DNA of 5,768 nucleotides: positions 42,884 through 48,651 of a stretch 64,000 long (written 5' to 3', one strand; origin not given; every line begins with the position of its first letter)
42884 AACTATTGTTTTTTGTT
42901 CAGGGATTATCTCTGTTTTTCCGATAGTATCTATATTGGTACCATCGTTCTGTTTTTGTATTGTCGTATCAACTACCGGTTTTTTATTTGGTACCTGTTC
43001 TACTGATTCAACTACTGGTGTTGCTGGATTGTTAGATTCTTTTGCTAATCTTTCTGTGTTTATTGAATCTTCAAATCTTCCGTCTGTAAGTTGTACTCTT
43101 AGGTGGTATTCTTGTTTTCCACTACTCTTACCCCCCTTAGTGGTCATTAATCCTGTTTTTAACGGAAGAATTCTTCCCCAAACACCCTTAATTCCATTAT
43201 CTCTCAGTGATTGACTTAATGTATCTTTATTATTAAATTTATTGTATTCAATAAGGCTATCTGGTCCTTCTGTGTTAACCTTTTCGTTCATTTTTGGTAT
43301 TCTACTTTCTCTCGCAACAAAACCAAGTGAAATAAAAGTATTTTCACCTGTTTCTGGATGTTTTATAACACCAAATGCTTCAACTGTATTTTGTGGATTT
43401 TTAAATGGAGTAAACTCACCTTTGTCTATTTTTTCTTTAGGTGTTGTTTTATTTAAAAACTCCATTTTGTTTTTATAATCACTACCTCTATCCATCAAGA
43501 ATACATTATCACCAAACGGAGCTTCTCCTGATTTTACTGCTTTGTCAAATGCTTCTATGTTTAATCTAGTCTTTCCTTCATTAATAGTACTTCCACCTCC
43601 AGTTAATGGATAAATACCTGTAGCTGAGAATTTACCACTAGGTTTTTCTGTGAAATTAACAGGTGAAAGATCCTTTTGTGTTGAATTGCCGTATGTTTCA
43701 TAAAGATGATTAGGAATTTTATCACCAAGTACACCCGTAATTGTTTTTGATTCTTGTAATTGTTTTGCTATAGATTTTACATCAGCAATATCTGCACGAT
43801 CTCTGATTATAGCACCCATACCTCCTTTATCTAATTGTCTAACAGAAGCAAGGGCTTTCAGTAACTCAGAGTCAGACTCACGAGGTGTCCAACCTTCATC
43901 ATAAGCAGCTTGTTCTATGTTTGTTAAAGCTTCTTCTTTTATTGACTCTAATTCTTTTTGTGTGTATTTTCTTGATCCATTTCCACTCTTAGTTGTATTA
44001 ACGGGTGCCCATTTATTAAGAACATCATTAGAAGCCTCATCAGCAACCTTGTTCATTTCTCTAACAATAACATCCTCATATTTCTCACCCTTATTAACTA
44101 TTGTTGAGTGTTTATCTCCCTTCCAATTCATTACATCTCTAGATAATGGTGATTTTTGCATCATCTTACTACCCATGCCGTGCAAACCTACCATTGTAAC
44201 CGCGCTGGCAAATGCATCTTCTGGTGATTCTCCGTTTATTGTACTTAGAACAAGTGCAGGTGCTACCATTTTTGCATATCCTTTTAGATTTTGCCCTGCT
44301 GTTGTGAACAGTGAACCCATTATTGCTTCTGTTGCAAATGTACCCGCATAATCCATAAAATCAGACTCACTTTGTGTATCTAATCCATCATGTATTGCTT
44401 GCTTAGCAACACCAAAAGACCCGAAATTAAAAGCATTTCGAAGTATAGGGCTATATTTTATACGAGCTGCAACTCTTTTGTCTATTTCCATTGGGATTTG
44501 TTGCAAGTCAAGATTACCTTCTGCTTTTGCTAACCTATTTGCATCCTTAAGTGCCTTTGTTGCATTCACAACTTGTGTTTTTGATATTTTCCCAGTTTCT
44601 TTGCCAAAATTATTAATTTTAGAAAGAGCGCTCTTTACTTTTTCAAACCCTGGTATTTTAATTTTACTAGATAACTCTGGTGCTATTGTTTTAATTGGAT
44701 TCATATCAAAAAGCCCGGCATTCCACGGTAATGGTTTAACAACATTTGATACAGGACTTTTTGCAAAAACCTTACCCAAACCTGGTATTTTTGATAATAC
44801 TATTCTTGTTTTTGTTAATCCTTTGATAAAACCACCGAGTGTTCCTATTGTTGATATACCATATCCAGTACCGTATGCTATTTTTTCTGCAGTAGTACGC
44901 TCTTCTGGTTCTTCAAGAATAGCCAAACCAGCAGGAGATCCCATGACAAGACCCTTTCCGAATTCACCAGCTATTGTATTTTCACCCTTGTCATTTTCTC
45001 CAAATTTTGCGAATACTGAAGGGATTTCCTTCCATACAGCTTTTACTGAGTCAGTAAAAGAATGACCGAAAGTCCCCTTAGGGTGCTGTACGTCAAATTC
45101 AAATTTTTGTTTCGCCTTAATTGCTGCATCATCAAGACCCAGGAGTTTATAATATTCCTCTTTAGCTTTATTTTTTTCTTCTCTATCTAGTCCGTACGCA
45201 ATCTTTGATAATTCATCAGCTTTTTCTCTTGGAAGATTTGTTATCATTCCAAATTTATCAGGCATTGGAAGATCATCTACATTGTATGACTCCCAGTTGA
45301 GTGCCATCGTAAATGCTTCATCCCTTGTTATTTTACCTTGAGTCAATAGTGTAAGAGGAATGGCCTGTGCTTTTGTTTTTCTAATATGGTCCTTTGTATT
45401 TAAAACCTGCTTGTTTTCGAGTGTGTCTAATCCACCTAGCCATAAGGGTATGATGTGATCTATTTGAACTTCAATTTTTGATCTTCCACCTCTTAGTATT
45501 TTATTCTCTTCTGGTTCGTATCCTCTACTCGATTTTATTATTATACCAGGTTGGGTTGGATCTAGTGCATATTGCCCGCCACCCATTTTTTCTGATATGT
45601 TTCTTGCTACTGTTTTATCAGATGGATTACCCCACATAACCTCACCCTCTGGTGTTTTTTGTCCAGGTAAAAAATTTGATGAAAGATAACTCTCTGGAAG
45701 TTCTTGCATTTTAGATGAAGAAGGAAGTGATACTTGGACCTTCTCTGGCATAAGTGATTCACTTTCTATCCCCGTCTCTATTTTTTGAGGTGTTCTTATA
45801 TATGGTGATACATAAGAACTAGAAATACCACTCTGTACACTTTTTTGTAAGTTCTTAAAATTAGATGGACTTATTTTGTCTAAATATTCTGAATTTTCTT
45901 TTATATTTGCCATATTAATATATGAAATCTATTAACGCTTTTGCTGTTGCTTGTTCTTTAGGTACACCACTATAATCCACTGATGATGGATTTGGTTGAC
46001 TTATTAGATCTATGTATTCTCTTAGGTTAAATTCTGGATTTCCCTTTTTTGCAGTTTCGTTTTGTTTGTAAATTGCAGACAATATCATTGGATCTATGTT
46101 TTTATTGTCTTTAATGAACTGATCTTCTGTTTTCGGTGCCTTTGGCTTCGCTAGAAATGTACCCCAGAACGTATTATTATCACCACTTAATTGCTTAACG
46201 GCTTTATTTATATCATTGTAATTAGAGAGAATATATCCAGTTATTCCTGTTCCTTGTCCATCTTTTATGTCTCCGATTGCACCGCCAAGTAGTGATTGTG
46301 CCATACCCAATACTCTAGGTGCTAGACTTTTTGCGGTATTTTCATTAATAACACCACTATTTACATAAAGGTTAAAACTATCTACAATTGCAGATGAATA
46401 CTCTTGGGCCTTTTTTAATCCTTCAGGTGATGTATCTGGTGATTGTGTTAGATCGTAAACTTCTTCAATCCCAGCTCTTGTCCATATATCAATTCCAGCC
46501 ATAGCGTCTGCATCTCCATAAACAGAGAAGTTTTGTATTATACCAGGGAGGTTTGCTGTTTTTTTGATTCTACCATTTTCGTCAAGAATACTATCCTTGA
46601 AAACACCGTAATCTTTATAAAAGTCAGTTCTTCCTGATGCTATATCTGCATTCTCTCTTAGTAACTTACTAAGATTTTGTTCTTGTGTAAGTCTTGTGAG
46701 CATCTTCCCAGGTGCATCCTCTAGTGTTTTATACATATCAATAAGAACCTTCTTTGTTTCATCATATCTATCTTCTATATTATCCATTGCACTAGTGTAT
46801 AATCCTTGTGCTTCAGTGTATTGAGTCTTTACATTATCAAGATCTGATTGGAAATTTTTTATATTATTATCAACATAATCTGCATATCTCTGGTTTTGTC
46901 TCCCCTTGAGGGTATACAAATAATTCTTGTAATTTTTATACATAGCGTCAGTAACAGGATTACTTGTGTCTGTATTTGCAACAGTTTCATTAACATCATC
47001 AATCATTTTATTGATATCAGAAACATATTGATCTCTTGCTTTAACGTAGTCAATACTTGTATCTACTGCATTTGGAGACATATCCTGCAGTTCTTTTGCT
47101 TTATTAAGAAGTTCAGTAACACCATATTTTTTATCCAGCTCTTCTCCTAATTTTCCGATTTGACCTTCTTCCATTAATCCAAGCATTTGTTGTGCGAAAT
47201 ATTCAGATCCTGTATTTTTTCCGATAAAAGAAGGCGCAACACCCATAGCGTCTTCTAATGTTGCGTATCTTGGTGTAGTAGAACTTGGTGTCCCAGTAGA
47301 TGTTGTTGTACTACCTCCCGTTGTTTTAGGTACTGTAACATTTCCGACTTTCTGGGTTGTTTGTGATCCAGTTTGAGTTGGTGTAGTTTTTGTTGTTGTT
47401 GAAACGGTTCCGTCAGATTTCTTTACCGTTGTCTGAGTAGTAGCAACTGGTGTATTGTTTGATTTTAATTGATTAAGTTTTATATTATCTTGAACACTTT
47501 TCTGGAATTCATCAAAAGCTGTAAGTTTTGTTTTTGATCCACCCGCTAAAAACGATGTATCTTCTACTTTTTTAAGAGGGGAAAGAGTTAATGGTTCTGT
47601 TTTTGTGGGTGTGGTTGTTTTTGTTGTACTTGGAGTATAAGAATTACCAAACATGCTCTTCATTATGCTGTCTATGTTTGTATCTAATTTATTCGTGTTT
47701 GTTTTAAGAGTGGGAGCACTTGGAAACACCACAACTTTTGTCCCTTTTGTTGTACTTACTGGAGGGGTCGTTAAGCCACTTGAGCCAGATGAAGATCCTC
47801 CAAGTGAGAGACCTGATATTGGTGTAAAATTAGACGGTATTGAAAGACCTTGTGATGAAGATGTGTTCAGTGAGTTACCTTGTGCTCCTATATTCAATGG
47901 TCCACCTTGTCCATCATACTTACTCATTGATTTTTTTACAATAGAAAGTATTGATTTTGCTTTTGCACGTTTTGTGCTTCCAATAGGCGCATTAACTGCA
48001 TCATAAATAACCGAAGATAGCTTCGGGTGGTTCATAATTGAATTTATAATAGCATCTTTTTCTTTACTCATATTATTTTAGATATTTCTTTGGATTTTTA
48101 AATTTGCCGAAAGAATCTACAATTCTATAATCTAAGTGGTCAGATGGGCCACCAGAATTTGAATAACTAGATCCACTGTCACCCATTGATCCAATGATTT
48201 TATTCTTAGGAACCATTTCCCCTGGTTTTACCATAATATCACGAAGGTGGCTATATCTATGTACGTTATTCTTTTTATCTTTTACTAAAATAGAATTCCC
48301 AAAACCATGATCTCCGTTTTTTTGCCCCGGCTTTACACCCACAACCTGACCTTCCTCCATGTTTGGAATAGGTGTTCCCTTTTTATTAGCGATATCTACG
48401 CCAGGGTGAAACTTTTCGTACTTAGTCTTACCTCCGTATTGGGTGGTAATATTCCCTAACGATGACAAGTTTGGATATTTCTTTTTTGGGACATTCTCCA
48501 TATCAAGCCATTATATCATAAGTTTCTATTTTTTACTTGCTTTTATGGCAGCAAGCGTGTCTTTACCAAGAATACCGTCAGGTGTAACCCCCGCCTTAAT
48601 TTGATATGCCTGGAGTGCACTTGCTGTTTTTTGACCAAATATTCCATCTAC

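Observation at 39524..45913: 2129-aa giant protein carrying a beta-prime-like DxDGD catalytic motif: candidate virion-packaged two-barrel RNA polymerase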

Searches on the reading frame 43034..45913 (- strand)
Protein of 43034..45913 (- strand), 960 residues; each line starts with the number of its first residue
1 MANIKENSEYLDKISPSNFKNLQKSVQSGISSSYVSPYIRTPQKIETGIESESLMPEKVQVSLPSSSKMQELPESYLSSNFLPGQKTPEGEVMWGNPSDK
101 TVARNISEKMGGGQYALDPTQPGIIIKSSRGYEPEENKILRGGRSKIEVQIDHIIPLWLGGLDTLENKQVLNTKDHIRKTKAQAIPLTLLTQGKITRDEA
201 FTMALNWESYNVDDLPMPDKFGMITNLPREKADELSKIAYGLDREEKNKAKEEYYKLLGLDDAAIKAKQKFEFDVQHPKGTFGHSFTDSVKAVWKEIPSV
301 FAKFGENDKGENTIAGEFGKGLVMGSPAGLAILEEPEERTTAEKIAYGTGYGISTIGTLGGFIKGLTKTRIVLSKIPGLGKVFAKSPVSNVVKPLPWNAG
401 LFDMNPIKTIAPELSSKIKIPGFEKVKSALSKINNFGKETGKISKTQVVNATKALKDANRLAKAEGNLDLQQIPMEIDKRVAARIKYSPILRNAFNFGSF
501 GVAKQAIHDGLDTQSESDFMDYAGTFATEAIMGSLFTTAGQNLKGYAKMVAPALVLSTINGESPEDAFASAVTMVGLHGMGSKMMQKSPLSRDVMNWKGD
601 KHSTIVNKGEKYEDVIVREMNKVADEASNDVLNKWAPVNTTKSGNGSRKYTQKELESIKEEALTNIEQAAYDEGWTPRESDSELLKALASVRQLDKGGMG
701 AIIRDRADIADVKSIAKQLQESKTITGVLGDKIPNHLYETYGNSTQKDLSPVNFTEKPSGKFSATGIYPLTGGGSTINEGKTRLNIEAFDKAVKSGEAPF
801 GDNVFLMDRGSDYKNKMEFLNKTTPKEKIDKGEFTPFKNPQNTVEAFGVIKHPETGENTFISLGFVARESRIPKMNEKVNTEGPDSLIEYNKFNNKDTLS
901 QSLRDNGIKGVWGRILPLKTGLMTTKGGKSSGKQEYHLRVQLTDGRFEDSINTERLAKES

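Call 88: predict_structure(alignment_id=A2)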
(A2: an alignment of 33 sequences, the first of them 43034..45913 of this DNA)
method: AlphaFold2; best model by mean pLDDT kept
length: 960 residues; sequences in the alignment: 33
mean_pLDDT: 62.2   pTM: 0.38
mean pLDDT of the five models: 62.2, 62.1, 60.4, 59.5, 58.3
residues with pLDDT >= 90: 108; 70-90: 322; 50-70: 166; < 50: 364
segments of 3 or more residues with pLDDT < 50: 1-59, 61-66, 284-423, 425-427, 429-492, 503-517, 557-567, 576-606, 719-724, 926-932
pLDDT, mean of each block of 10 residues (from residue 1): 39 41 42 33 32 37 56 88 83 90 84 90 90 81 83 93 92 92 93 86 89 87 85 77 74 79 86 68 41 33 35 33 30 30 32 28 34 35 36 27 30 33 47 41 39 44 38 30 39 51 46 43 56 54 53 50 46 49 36 40 47 58 73 81 60 86 83 67 77 73 59 49 49 65 69 78 87 67 84 87 90 79 81 82 91 79 89 74 60 92 90 76 50 68 87 61
secondary structure, 60 per line:
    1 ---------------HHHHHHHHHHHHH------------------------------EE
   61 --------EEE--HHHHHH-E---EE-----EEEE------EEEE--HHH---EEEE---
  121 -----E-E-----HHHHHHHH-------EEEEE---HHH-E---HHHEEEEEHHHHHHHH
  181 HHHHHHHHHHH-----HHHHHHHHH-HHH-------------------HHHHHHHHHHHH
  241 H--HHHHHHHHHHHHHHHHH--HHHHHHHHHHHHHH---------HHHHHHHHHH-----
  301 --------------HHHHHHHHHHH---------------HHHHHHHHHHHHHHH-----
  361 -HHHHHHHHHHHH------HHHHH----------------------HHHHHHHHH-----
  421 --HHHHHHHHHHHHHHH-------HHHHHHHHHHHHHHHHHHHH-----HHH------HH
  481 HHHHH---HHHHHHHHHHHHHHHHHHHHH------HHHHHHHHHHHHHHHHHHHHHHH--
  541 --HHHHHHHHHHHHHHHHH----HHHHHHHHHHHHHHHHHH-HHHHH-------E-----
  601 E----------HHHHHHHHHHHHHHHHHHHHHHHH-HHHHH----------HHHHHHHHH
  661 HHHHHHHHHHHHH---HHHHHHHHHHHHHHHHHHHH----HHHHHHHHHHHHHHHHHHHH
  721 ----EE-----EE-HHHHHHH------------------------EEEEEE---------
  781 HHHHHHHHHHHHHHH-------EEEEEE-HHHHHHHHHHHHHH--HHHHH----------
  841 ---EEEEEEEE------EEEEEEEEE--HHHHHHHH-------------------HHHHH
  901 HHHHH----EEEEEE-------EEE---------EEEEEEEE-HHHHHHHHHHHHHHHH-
elements in order (helices of 4 or more, strands of 3 or more residues): H16-28 E69-71 H74-79 E92-95 E102-105 E114-117 H134-141 E149-153 E168-172 H173-191 H197-205 H229-241 H244-260 H263-276 H286-295 H315-325 H341-355 H362-373 H380-384 H407-415 H423-437 H445-464 H479-485 H489-509 H516-538 H543-559 H564-581 H583-587 H612-635 H637-641 H652-673 H677-696 H701-720 H735-741 E766-771 H781-795 E803-808 H810-823 H826-830 E844-851 E858-866 H869-876 H896-905 E910-915 E923-925 E935-942 H944-959

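Call 91: fold_search(model_id=the predicted structure, library=pdb)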
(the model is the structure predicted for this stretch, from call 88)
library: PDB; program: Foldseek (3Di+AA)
matches with E <= 10: 288; with E <= 0.001: 0
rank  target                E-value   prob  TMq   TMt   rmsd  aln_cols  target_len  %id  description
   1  7ohu_B                3.7e-01  0.08  0.06  0.12  19.1       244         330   11  Nog1-TAP associated immature ribosomal particles from S. cerevisiae after rpL2 expression shut down, population B (released 2021-11-03)
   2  7zly                  3.9e-01  0.07  0.05  0.10  23.2       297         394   16  Crystal structure of human GPCR Niacin receptor (HCA2) expressed from Spodoptera frugiperda (released 2023-04-12)
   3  6hmj_D                3.9e-01  0.04  0.05  0.09  21.4       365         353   12  Structure of an RNA-binding Light-Oxygen-Voltage Receptor (released 2019-08-28)
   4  5e9x                  5.0e-01  0.10  0.05  0.07  20.1       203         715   15  Crystal structure of Mycobacterium tuberculosis malate synthase in complex with 2-chloro-6H-thieno[2,3-b]pyrrole-5-carbo (released 2016-10-26)
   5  6yly_B                5.2e-01  0.06  0.05  0.11  18.7       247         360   11  pre-60S State NE2 (TAP-Flag-Nop53) (released 2020-07-29)
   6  6g9x_A                5.5e-01  0.09  0.07  0.13  17.9       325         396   11  Crystal structure of a MFS transporter at 2.54 Angstroem resolution (released 2019-07-03)
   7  5c9w                  6.6e-01  0.09  0.06  0.07  19.9       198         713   13  Crystal structure of Mycobacterium tuberculosis malate synthase in complex with (Z)-N-(2-bromophenyl)-2-(hydroxyimino)ac (released 2016-08-10)
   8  9n72_ST               6.6e-01  0.04  0.07  0.10  49.8       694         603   14  SSU processome maturation and disassembly, State F (released 2025-11-05)
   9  5cwm                  7.6e-01  0.12  0.07  0.20  20.6       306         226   15  Crystal structure of de novo designed helical repeat protein DHR64 (released 2015-12-16)
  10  5c9r                  7.6e-01  0.09  0.06  0.07  19.8       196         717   13  Crystal structure of Mycobacterium tuberculosis malate synthase in complex with 3-((4-chlorophenyl)thio)propanoic acid (released 2016-07-27)
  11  8u7s_A                7.6e-01  0.02  0.06  0.06  34.4      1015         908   10  SLC9C1 at pH 6 in presence of Na+ (released 2025-03-26)
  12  5cak                  8.3e-01  0.07  0.06  0.07  20.9       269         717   12  Crystal structure of Mycobacterium tuberculosis malate synthase in complex with 2-hydroxy-3-(1H-indol-3-yl)propanoic aci (released 2016-08-10)
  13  9jfu_R                8.3e-01  0.04  0.05  0.10  24.9       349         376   11  Cryo-EM structure of inactive GPR4 with NE52-QQ57 (released 2025-04-23)
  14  6rz5_B                8.8e-01  0.06  0.06  0.12  26.4       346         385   12  XFEL crystal structure of the human cysteinyl leukotriene receptor 1 in complex with zafirlukast (released 2019-10-30)
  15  2h7v_C                9.2e-01  0.08  0.06  0.16  20.3       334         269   12  Co-crystal structure of YpkA-Rac1 (released 2006-09-19)
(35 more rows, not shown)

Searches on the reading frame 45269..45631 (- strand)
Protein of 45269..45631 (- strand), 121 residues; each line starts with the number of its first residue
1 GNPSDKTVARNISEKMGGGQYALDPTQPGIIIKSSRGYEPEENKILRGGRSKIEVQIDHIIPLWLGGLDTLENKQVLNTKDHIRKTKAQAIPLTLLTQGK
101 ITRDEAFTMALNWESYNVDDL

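Call 85: search_solved_structures(query=A3, max_evalue=10, show_alignments=2)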
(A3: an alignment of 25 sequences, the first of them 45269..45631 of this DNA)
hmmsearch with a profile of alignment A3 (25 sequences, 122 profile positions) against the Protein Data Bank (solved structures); distinct sequences matched with E-value up to 10: 28.
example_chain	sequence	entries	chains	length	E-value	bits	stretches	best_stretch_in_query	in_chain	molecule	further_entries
9sjn_A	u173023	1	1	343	1.5e-05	28.1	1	53-91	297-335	Cas8f fusion with HNH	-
8ydb_J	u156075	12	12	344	1.5e-05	28.1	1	53-91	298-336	Cas8f fusion with HNH | HNH endonuclease | a protein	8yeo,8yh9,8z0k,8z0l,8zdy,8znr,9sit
8w1p_G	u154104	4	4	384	1.8e-05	27.9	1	53-91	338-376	Cas8 | Cas8f fusion with HNH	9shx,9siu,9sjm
5mkw_A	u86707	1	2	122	0.00069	22.8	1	41-91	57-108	DNA annealing helicase and endonuclease ZRANB3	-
6ghc_A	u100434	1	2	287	0.0036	20.5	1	21-83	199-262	5-methylcytosine-specific restriction enzyme A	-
5zmm_A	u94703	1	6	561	0.013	18.7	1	18-88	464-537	Uncharacterized protein McrA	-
7enh_A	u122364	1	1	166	0.018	18.2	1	52-87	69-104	CRISPR-associated endonuclease Cas9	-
6rj9_C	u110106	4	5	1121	0.072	16.2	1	52-87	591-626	CRISPR-associated endonuclease Cas9 1 | Streptococcus Thermophilus 1 Cas9 | Cas 9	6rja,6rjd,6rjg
7enr_A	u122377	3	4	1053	0.24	14.6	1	52-87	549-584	CRISPR-associated endonuclease Cas9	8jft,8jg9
7eni_A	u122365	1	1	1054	0.24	14.6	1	52-87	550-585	CRISPR-associated endonuclease Cas9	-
8zcy_A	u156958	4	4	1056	0.24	14.6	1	52-87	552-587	CRISPR-associated endonuclease Cas9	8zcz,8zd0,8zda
4uhp_A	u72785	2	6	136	0.28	14.4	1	52-84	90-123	LARGE COMPONENT OF PYOCIN AP41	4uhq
9mb6_A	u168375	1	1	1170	0.29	14.3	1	52-87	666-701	Ubiquitin-like protein SMT3,CRISPR-associated endonuclease Cas9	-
9mb7_A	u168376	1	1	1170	0.29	14.3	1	52-87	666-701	Ubiquitin-like protein SMT3,CRISPR-associated endonuclease Cas9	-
6me0_C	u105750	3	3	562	0.38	13.9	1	52-85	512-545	Maturase reverse transcriptase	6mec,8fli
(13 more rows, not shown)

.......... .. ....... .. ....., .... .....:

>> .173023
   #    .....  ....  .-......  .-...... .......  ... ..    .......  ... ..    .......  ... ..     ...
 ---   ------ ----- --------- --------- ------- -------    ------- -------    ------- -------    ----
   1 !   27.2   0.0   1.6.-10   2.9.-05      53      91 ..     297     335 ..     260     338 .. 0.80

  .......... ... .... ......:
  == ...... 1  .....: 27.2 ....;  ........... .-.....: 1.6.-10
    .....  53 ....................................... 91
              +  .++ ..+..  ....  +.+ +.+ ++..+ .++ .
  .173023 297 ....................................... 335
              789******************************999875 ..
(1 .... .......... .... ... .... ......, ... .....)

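Call 86: search_protein_families(library=pfam, alignment_id=A3, max_evalue=0.1)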
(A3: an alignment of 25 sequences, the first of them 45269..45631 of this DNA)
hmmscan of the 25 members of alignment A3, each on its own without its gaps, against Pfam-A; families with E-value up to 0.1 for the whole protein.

A. member 1, window:45269-45631:- (121 aa): 3 families
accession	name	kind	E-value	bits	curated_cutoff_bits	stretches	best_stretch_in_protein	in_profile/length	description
PF01844.29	HNH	-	0.00031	21.3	21.4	1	54-87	13-46/47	HNH endonuclease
PF14279.12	HNH_5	-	0.016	15.6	27.5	1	54-75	12-33/56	HNH endonuclease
PF13395.12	HNH_4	-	0.074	13.5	22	0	54-86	17-49/54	HNH endonuclease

B. families by the number of members that match (of 25 scanned): 7 families
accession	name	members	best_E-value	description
PF01844.29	HNH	23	2.4e-07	HNH endonuclease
PF14279.12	HNH_5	17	0.00029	HNH endonuclease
PF13395.12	HNH_4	14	1.7e-05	HNH endonuclease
PF22746.1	SHOCT-like_DUF2089-C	2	0.015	SHOCT-like domain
PF08906.16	T6SS_Tdi1_C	2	0.018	T6SS immunity protein Tdi1, C-terminal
PF02622.21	DUF179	1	0.0015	AlgH-like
PF03952.21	Enolase_N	1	0.074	Enolase, N-terminal domain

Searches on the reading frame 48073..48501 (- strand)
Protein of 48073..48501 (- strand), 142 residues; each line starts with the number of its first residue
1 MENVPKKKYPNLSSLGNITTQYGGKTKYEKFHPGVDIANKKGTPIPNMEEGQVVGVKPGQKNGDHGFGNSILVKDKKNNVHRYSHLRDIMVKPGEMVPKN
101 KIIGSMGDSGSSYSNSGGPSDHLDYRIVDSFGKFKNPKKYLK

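Call 9: search_protein_families(library=phrogs, proteins=[window:48073-48501:-], max_evalue=0.001)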
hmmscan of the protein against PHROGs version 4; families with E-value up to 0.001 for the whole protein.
window:48073-48501:- (142 aa): 16 families
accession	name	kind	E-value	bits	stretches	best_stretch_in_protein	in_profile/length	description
phrog_7767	-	other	5.5e-19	69.7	1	17-141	5-119/194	metallo-endopeptidase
phrog_6700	-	lysis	7.6e-14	50.6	1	16-125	2609-2711/2898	endolysin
phrog_21656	-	other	2.8e-12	46.5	1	24-141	629-743/1022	peptidase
phrog_28672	-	other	6.5e-12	45.8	1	13-132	271-380/397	metallo-endopeptidase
phrog_1067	-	head and packaging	4.6e-10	39.6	1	18-142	748-864/991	minor head protein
phrog_14988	-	other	2.7e-09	38.1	1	19-113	17-118/272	peptidase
phrog_3578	-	lysis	9.6e-08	32.8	1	17-114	215-329/405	endolysin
phrog_36429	-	unknown function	3.3e-07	29.4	1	29-141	127-233/1159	-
phrog_23188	-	tail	6.5e-07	27.1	1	15-128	3145-3250/5002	tail length tape measure protein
phrog_28394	-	unknown function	8.5e-07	29.4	1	32-111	203-278/303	-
phrog_167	-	tail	3.8e-06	25.9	1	23-119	1209-1289/1555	tail length tape measure protein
phrog_10030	-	tail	5.8e-06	24.8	1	25-124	1907-2004/2105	tail length tape measure protein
phrog_16615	-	other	7.4e-06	26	1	28-127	415-506/529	peptidase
phrog_37190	-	other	9.5e-05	23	1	29-140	138-237/244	peptidase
phrog_8537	-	unknown function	0.00022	21.6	1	27-141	10-118/384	-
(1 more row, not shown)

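Call 34: search_protein_families(library=pfam, proteins=[window:48073-48501:-], max_evalue=0.01)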
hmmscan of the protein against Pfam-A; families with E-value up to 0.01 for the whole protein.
window:48073-48501:- (142 aa): 1 family
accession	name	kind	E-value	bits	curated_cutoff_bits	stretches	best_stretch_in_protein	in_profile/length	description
PF01551.29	Peptidase_M23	-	1.9e-17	63.6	28.7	1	30-127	1-87/96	Peptidase family M23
